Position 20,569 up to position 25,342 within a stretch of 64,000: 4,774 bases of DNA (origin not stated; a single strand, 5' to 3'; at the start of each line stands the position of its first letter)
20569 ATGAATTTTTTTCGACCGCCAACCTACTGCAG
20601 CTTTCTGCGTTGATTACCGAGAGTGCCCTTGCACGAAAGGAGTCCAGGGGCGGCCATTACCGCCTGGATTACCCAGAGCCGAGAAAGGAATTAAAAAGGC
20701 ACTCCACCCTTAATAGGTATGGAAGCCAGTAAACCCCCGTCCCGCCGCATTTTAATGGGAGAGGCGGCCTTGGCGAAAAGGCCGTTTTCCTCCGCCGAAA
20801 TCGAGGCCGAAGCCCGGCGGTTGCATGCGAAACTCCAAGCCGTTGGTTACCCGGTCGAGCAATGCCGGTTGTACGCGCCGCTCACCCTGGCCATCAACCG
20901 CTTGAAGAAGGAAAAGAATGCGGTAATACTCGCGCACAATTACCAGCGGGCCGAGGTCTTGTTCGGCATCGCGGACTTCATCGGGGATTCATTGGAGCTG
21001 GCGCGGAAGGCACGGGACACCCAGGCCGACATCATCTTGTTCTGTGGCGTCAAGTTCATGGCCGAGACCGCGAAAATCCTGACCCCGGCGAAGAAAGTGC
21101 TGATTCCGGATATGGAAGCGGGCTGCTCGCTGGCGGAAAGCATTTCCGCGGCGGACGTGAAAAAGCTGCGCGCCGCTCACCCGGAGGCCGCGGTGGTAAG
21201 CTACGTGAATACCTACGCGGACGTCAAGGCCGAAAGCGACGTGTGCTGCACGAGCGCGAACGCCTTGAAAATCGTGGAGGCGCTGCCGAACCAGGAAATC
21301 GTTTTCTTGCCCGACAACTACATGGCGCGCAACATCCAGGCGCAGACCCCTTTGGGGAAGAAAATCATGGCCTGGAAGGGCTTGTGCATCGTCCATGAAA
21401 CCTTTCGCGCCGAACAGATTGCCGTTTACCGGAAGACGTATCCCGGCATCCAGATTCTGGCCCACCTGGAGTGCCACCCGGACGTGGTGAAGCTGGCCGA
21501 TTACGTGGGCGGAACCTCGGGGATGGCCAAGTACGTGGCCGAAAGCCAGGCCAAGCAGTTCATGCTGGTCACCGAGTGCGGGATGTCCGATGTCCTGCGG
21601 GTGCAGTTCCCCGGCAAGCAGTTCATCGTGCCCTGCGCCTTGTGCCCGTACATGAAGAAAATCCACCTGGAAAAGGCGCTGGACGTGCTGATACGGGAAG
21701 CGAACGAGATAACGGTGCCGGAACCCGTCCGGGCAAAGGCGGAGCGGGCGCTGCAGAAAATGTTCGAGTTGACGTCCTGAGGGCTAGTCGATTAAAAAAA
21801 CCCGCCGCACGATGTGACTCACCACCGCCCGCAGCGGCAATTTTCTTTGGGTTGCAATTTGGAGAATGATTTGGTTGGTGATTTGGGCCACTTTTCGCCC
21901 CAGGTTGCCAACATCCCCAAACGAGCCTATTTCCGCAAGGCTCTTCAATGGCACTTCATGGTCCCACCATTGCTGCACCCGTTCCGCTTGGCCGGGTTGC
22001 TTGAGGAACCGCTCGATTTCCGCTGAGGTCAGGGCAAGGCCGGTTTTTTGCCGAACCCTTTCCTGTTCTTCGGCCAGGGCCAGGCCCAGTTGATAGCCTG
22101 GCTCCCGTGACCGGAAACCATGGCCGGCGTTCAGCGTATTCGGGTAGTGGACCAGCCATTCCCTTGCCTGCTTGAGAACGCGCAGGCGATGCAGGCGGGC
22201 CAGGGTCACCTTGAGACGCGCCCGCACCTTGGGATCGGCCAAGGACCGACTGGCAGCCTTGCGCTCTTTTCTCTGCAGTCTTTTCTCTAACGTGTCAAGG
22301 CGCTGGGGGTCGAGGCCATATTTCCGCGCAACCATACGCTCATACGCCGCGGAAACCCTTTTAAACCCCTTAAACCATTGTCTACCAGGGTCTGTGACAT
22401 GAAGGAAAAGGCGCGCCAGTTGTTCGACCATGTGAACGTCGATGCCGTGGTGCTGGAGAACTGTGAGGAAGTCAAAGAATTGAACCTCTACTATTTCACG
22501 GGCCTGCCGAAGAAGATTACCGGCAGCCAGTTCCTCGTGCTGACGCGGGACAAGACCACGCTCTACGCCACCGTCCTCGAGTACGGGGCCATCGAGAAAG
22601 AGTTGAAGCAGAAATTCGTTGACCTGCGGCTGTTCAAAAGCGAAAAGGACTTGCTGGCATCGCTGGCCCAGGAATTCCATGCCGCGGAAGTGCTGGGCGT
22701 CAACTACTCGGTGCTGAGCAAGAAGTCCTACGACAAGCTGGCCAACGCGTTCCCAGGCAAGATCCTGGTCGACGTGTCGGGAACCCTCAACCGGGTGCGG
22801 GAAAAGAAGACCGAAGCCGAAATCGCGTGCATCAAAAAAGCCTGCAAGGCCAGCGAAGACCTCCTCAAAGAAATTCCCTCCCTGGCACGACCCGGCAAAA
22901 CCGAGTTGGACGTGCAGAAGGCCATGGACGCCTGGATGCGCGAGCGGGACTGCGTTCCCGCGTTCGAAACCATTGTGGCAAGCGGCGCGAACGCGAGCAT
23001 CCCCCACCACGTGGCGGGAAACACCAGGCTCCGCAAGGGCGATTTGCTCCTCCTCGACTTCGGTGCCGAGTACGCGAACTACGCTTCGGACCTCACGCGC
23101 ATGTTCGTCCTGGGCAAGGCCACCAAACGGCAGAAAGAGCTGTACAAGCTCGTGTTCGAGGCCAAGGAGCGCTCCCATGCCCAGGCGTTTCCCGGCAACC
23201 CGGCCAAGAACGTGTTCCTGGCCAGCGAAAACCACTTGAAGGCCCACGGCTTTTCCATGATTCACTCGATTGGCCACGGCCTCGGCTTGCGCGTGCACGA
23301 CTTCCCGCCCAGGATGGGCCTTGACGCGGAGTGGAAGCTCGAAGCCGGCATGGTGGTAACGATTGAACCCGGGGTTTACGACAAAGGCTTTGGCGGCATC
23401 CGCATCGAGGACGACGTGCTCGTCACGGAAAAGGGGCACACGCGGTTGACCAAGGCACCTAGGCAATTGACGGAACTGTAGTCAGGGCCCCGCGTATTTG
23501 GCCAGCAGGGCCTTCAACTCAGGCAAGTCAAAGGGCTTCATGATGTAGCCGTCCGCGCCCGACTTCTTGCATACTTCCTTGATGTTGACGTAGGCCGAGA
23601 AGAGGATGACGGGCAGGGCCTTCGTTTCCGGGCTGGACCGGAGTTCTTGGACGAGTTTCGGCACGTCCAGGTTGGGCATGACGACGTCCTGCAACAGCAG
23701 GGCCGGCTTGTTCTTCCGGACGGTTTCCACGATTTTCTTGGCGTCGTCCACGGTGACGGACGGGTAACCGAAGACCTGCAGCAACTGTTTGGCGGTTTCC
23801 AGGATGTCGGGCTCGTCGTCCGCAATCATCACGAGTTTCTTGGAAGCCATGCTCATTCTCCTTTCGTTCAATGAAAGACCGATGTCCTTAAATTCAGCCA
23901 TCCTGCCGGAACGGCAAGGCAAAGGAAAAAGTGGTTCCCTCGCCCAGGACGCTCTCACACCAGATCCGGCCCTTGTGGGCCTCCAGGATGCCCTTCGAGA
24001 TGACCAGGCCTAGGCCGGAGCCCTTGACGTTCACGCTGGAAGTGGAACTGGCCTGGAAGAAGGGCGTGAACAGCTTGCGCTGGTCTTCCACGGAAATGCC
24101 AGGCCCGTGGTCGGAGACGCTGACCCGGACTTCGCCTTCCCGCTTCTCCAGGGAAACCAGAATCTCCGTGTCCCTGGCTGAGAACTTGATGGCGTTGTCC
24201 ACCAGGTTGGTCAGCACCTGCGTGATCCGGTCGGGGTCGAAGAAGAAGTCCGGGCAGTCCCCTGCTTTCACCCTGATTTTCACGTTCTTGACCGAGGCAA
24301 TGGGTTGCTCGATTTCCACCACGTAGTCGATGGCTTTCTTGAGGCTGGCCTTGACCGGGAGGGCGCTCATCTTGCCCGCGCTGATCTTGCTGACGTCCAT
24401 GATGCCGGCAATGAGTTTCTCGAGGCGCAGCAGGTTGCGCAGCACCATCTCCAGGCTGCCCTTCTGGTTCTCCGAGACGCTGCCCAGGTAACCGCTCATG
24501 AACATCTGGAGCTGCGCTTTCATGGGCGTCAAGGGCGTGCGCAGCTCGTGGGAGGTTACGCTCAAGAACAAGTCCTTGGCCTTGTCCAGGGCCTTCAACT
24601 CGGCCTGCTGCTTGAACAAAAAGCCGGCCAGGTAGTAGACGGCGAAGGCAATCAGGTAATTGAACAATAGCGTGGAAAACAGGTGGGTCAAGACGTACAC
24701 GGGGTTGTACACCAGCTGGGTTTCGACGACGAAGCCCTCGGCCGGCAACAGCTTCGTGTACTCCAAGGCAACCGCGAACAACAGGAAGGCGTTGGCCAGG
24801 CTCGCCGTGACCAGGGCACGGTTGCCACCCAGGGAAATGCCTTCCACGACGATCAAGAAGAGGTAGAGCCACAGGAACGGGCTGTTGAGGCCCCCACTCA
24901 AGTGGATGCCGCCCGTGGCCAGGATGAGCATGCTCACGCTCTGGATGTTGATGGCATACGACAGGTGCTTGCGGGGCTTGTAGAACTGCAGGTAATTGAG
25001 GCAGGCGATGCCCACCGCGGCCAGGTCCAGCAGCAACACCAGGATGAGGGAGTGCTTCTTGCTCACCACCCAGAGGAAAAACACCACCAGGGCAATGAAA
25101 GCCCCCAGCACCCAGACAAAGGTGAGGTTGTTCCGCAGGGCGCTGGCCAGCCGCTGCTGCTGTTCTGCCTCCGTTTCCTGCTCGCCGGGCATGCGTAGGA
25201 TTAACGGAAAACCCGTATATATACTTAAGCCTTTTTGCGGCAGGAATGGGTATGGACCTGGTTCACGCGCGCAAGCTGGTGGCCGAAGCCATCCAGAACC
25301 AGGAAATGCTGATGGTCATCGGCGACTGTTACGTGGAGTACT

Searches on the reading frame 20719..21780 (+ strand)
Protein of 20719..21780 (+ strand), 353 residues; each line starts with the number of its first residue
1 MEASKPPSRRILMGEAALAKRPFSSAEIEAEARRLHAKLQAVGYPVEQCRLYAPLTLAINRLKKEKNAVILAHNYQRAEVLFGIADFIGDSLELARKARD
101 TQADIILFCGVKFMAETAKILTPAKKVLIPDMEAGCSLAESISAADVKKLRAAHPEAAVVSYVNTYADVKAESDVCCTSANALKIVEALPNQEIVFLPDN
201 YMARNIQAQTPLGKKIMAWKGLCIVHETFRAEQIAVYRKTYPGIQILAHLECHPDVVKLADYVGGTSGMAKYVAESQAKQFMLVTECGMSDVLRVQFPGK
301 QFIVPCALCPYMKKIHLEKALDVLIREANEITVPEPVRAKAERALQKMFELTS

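Call 41: search_protein_families(library=pfam, proteins=[window:20719-21780:+], max_evalue=0.00001)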
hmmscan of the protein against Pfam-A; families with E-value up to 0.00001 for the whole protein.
window:20719-21780:+ (353 aa): 1 family
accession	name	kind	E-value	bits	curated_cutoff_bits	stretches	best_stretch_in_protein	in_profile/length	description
PF02445.21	NadA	-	2e-115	385.4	27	1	58-350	2-295/295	Quinolinate synthetase A protein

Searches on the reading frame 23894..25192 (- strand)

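Call 41: search_protein_families(library=pfam, proteins=[window:23894-25192:-], max_evalue=0.00001)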
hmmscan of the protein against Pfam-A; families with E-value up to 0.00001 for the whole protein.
window:23894-25192:- (432 aa): 2 families
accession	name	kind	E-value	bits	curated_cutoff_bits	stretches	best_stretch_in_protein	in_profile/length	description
PF02518.31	HATPase_c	-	1.9e-31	109.2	26.4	1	319-429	2-110/111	Histidine kinase-, DNA gyrase B-, and HSP90-like ATPase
PF00512.31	HisKA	-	6.6e-13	48.9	26.9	1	206-273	2-66/66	His Kinase A (phospho-acceptor) domain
